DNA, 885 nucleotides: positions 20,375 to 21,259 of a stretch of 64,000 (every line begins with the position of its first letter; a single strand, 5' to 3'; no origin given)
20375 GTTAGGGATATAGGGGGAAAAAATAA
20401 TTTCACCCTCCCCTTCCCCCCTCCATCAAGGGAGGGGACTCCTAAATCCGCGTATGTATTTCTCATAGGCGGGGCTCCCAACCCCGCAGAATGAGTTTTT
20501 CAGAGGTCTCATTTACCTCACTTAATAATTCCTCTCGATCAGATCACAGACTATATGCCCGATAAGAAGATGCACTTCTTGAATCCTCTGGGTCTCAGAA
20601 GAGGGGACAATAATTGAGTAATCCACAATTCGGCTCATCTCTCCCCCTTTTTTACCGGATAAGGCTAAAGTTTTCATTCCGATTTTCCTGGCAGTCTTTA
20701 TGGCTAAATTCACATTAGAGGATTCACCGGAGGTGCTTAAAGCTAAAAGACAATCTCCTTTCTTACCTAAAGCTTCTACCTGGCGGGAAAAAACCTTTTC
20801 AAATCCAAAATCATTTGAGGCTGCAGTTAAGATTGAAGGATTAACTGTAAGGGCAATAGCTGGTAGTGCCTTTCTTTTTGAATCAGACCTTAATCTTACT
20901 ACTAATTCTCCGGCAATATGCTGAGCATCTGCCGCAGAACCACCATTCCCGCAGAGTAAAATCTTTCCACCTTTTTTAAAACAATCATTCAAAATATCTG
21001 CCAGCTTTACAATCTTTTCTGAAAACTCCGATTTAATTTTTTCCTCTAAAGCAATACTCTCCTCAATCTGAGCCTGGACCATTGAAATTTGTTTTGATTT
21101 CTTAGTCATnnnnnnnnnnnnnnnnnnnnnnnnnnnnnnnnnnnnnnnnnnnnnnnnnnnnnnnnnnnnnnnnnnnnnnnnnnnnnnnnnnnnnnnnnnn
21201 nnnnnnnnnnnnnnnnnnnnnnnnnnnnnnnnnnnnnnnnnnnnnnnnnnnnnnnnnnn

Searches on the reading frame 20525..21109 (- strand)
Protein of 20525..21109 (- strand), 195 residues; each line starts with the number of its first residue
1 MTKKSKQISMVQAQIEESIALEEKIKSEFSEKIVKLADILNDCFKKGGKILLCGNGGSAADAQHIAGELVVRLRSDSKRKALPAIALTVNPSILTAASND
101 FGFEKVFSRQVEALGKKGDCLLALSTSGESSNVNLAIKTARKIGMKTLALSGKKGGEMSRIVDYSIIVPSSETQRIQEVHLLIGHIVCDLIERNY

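Call 47: search_protein_families(library=pfam, proteins=[window:20525-21109:-], max_evalue=0.01)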
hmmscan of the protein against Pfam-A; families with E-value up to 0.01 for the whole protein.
window:20525-21109:- (195 aa): 2 families
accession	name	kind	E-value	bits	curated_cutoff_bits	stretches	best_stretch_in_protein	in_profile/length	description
PF13580.11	SIS_2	-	1.5e-25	90.3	27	1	17-152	5-138/138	SIS domain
PF01380.27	SIS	-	4.4e-07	30.2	25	1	113-174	49-110/131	SIS domain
